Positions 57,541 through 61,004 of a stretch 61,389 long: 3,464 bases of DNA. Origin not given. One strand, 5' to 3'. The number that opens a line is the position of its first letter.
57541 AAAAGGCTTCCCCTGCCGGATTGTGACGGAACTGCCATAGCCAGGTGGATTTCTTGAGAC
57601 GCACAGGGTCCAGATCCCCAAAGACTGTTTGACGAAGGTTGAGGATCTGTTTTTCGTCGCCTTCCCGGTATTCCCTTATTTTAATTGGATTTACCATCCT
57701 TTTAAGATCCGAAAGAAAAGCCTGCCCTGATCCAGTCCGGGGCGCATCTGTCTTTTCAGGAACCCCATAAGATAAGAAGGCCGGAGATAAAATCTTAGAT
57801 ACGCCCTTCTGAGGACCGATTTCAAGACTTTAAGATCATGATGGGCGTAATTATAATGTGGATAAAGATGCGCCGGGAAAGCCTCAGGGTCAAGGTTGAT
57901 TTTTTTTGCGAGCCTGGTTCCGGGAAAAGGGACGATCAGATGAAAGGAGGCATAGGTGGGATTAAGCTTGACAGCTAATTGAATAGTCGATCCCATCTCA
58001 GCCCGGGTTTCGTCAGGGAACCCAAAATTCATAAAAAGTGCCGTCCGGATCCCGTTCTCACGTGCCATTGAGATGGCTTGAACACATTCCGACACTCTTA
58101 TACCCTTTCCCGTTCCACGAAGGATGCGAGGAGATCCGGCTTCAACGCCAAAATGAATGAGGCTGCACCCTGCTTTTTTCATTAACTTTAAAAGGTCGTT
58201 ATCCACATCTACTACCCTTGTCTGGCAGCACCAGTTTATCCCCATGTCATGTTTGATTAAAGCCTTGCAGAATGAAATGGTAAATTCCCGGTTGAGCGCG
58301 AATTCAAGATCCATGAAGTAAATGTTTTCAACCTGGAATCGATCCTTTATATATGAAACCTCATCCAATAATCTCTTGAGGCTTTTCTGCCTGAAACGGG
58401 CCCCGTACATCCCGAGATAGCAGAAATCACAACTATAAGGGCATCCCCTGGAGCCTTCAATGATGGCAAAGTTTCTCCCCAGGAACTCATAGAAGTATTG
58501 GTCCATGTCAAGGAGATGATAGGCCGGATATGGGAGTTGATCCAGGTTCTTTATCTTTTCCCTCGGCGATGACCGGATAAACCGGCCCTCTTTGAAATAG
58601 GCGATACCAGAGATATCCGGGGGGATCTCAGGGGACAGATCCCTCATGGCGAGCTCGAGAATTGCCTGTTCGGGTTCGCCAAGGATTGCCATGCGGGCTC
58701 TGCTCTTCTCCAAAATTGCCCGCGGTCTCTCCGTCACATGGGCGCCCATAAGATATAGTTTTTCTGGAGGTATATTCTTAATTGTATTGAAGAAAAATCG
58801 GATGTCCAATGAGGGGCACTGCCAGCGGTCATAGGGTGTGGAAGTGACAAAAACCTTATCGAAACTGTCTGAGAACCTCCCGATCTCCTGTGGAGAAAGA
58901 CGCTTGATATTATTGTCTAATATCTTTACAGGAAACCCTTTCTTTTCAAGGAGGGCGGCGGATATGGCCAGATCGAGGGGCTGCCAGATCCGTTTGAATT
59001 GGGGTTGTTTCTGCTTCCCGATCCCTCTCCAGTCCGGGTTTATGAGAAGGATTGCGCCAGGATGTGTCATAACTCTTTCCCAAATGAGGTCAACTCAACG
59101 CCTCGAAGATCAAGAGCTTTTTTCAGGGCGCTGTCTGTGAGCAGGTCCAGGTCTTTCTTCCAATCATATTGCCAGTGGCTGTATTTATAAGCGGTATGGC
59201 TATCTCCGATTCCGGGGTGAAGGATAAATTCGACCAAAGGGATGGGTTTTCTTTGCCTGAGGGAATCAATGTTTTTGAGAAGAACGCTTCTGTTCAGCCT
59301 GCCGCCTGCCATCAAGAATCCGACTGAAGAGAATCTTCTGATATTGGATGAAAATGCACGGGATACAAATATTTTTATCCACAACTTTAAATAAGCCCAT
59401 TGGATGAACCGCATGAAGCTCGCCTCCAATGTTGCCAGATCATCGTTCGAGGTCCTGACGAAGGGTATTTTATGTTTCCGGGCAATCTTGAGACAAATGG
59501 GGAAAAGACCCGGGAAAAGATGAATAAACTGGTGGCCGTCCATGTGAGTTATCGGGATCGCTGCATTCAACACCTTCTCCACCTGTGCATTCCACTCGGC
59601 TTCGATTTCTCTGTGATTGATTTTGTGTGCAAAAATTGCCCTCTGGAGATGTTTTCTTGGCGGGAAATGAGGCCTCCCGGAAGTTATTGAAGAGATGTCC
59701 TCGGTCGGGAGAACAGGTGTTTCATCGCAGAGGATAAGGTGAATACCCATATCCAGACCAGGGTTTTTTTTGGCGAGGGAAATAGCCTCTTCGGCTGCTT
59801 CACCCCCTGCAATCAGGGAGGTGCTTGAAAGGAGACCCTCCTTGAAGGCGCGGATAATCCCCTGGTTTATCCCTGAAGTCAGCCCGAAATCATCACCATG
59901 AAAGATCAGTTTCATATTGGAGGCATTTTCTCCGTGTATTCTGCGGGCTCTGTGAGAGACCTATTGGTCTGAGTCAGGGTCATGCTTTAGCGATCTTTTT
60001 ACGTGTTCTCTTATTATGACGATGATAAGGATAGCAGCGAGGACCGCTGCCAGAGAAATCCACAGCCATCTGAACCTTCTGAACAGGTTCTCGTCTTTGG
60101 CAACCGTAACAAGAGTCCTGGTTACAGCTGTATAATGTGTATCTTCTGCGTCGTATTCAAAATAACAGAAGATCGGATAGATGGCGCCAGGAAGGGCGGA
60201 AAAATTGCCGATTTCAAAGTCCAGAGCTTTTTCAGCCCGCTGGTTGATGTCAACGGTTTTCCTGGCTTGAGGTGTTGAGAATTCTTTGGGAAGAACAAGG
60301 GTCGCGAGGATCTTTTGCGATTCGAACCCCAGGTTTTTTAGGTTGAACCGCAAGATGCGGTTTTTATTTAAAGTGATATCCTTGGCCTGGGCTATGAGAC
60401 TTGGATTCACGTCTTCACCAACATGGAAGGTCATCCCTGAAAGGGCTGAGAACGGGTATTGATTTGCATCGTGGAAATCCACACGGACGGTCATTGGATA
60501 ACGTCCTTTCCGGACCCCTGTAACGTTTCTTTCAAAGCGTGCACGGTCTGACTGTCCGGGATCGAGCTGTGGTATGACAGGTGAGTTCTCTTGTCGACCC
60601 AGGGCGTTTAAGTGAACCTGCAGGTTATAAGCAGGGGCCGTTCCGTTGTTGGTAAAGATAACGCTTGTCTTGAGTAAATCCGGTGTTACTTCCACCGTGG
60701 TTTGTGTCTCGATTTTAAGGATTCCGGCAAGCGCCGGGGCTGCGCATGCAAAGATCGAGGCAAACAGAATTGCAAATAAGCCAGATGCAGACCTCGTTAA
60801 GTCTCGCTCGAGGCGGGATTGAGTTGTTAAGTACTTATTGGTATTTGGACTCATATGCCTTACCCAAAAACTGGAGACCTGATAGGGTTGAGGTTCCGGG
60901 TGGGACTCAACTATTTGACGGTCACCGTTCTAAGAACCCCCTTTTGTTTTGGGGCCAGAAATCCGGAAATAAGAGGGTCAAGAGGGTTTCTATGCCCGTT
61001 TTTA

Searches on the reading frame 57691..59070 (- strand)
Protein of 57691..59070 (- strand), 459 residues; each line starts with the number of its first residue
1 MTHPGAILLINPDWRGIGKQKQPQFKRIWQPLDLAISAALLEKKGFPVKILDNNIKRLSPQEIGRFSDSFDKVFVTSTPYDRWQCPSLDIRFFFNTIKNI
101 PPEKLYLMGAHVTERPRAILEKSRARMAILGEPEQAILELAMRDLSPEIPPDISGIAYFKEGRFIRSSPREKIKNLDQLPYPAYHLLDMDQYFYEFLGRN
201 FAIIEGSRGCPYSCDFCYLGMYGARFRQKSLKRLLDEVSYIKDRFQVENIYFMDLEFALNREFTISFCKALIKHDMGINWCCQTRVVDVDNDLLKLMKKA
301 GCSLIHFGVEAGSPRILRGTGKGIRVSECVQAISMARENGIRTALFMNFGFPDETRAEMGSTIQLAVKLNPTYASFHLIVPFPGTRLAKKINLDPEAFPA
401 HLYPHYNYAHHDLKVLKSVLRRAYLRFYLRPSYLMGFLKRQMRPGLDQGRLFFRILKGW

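Call 28: search_protein_families(library=pfam, proteins=[window:57691-59070:-], max_evalue=0.001)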
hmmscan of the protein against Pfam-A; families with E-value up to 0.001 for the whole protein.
window:57691-59070:- (459 aa): 1 family
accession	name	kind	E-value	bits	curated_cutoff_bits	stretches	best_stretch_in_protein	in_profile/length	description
PF04055.27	Radical_SAM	-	5.1e-24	85.8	29.5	1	206-365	3-165/166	Radical SAM superfamily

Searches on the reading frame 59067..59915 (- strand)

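Call 28: search_protein_families(library=pfam, proteins=[window:59067-59915:-], max_evalue=0.001)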
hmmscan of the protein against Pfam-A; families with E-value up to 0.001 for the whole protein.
window:59067-59915:- (282 aa): 1 family
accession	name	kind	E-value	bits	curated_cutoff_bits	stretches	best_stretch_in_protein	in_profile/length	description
PF04794.17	YdjC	-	9.8e-58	196.5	29.7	1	2-269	1-265/266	YdjC-like protein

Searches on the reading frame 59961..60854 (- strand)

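Call 28: search_protein_families(library=pfam, proteins=[window:59961-60854:-], max_evalue=0.001)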
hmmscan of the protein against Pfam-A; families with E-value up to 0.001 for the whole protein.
window:59961-60854:- (297 aa): 1 family
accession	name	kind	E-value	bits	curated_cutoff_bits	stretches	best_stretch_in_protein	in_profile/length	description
PF07705.17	CARDB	-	0.0004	21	22.7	0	61-128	21-86/101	CARDB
